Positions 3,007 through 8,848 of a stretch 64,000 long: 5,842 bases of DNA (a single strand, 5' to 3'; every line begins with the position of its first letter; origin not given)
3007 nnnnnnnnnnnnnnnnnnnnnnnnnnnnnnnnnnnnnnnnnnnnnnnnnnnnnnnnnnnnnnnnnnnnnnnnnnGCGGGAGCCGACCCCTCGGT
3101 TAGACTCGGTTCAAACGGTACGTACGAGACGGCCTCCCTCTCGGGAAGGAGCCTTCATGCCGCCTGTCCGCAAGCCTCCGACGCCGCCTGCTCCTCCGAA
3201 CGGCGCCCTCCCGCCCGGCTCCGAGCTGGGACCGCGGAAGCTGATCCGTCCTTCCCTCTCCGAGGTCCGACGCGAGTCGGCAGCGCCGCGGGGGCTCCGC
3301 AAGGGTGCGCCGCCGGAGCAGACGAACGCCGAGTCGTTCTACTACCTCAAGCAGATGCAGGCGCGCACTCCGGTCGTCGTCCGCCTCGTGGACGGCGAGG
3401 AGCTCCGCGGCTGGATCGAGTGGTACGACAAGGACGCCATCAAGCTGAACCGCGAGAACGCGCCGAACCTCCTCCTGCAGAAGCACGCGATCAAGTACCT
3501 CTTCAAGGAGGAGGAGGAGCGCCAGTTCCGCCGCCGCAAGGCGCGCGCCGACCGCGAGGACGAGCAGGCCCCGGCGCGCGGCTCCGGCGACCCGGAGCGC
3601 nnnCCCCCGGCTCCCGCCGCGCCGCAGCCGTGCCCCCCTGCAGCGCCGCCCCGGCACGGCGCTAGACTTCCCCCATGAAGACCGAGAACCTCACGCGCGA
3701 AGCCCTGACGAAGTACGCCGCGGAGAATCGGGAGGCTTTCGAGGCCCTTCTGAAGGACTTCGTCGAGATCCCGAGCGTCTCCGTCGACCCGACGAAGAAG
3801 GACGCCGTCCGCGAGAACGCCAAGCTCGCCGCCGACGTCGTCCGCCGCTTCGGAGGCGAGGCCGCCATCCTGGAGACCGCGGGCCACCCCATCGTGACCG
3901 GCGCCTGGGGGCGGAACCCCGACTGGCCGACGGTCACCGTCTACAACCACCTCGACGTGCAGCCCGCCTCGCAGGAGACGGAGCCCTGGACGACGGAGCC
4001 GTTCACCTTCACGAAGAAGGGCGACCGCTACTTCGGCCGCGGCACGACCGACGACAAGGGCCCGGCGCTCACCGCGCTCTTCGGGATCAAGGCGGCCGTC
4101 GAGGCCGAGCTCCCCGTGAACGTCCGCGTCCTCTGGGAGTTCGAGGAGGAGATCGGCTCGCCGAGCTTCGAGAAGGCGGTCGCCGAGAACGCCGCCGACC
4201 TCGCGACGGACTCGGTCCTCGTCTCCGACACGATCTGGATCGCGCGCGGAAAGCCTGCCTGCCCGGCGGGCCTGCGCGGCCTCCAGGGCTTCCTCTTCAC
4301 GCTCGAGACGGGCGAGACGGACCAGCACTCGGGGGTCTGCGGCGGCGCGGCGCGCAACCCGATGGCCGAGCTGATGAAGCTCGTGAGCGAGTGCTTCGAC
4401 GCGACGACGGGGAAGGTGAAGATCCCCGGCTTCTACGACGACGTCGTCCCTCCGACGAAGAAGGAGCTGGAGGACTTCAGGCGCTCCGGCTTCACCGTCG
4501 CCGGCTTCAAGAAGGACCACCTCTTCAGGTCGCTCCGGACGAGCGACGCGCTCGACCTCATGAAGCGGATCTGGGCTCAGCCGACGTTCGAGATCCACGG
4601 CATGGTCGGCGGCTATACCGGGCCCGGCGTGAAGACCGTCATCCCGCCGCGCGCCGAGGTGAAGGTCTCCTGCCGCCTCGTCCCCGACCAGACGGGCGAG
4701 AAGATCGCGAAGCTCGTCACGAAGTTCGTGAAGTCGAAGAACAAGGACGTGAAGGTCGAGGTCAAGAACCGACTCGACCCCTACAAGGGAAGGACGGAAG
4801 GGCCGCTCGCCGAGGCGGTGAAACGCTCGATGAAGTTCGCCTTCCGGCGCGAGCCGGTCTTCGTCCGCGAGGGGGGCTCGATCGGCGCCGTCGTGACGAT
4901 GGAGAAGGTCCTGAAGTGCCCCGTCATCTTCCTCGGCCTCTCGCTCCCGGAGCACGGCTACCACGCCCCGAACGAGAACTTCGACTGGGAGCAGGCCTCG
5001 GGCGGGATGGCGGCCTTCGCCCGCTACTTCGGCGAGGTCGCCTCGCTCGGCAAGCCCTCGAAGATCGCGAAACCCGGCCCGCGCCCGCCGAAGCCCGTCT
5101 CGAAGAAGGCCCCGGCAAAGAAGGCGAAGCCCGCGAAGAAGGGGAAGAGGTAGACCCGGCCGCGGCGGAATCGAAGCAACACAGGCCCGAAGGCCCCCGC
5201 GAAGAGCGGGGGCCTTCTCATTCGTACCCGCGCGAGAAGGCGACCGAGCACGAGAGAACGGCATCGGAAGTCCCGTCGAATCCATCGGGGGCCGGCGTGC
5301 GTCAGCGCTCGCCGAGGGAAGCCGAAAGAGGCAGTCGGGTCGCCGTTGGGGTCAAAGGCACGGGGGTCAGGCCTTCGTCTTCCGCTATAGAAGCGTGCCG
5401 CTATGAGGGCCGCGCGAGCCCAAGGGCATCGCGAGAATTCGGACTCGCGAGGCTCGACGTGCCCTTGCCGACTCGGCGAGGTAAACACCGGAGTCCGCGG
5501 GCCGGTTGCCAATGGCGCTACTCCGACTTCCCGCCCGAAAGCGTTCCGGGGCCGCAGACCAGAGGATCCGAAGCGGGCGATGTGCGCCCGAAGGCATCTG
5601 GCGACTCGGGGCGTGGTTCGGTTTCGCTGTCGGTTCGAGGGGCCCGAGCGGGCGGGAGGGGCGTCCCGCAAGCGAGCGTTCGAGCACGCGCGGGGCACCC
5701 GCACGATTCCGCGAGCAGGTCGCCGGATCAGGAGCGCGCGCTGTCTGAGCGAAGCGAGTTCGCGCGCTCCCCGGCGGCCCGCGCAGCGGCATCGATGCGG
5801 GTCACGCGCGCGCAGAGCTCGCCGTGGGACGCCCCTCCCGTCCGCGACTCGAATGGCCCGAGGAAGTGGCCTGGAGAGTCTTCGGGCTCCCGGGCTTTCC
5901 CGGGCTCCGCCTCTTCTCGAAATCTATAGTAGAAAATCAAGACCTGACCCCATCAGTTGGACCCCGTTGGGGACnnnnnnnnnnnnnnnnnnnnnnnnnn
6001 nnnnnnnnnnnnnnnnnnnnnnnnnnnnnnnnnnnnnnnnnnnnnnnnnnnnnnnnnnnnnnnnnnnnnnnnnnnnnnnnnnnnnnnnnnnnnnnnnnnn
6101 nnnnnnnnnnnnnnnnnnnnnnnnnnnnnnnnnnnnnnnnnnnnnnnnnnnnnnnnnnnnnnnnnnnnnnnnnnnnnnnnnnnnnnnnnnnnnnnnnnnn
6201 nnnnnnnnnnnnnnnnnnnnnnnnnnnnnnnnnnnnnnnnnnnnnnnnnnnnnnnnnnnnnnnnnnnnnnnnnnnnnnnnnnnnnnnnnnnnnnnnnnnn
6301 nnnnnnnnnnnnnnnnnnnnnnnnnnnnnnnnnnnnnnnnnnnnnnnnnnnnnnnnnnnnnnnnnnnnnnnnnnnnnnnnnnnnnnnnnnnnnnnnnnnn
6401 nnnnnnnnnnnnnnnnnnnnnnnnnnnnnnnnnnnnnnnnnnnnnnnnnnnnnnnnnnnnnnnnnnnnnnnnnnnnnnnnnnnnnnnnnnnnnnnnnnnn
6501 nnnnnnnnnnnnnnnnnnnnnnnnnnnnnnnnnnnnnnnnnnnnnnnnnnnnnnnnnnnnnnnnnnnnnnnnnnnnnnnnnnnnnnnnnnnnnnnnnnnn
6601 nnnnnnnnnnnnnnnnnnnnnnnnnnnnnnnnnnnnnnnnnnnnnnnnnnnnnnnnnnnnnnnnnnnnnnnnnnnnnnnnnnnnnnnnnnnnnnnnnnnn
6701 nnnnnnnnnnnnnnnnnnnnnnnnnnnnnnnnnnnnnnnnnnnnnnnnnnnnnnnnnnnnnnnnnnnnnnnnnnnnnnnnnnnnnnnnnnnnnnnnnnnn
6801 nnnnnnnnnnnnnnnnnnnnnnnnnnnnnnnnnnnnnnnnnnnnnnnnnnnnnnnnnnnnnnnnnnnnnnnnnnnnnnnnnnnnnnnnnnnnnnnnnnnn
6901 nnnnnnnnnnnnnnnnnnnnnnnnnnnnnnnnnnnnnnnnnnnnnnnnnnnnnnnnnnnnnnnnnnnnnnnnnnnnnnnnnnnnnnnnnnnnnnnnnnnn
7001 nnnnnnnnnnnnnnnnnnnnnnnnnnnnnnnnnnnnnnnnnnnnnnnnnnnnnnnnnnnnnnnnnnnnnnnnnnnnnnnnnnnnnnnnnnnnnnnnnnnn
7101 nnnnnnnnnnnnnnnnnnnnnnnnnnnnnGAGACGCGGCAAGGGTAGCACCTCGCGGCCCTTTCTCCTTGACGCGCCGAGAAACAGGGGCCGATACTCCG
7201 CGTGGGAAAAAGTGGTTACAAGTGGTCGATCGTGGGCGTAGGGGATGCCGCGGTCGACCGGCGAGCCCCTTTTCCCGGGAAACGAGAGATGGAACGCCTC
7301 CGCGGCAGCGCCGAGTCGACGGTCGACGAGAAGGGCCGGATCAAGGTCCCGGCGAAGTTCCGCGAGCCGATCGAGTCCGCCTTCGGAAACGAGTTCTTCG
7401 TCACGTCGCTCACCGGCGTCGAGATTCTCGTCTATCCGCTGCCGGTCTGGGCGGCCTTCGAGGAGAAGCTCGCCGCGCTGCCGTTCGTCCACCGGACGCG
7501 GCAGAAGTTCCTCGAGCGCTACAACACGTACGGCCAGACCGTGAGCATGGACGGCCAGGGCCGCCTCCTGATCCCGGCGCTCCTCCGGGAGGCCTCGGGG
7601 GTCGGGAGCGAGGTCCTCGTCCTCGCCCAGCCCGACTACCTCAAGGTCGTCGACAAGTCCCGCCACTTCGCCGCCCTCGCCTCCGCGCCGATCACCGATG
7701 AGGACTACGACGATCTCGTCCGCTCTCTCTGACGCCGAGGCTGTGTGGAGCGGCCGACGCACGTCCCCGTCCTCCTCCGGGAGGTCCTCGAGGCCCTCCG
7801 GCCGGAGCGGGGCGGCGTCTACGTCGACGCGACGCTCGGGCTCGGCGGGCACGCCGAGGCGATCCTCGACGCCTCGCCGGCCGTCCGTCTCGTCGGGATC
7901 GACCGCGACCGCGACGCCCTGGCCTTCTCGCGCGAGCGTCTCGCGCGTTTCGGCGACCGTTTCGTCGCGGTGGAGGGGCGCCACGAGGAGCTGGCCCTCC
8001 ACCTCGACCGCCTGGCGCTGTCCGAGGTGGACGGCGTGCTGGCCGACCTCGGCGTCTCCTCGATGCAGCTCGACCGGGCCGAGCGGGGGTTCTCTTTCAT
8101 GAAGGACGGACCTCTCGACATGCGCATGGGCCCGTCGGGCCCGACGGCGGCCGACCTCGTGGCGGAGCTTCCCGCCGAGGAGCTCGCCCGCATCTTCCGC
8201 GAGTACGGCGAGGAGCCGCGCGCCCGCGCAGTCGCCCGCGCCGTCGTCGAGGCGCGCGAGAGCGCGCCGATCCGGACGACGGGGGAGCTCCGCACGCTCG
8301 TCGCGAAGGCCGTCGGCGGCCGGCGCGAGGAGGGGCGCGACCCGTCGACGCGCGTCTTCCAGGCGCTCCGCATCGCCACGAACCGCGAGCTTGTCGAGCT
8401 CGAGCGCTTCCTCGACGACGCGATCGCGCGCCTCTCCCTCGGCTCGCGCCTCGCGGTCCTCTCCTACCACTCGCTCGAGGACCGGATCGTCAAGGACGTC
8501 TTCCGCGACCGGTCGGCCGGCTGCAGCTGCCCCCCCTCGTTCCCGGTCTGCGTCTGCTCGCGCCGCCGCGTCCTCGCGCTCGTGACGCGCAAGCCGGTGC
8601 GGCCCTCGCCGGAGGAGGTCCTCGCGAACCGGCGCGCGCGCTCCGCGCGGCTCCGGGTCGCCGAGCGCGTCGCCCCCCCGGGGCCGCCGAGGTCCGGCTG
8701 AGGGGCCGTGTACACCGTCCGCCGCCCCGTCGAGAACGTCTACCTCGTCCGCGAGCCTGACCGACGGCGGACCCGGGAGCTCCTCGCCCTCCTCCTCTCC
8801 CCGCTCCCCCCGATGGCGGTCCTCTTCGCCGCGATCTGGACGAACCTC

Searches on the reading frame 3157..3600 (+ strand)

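Call 38: search_protein_families(library=pfam, proteins=[window:3157-3600:+], max_evalue=0.001)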
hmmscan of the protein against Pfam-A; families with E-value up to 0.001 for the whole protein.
window:3157-3600:+ (148 aa): 2 families
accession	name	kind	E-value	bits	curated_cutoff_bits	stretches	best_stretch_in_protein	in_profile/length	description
PF21979.2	Hfq_1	-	4.3e-09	36.8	27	1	68-115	12-59/61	Hfq related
PF17209.9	Hfq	-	4.3e-07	29.9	27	1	65-118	7-60/64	Hfq protein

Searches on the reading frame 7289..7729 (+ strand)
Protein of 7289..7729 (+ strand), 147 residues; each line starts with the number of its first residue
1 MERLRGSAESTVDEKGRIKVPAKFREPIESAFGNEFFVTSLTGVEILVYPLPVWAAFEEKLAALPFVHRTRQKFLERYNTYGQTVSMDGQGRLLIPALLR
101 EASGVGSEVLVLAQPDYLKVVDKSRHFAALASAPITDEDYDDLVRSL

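Call 38: search_protein_families(library=pfam, proteins=[window:7289-7729:+], max_evalue=0.001)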
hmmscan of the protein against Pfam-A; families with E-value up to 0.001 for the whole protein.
window:7289-7729:+ (147 aa): 1 family
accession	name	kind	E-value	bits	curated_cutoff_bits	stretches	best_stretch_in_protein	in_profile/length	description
PF02381.23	MraZ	-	3.9e-17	62.4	23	2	5-75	3-70/72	MraZ protein, putative antitoxin-like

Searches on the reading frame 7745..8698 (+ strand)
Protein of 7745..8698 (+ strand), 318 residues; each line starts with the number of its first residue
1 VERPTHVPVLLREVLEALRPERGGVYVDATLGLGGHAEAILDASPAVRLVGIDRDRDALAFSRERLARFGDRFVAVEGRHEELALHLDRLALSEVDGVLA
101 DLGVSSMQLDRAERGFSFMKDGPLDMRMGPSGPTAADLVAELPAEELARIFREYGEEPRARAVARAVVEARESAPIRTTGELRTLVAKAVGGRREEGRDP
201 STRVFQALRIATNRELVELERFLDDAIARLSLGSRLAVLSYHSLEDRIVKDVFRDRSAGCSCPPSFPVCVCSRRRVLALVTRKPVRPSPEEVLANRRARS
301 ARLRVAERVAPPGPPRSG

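Call 38: search_protein_families(library=pfam, proteins=[window:7745-8698:+], max_evalue=0.001)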
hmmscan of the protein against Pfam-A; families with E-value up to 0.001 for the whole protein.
window:7745-8698:+ (318 aa): 1 family
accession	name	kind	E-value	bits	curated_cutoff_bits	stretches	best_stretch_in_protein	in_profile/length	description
PF01795.25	Methyltransf_5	-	1.6e-109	366.6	27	1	5-308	3-308/309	MraW methylase family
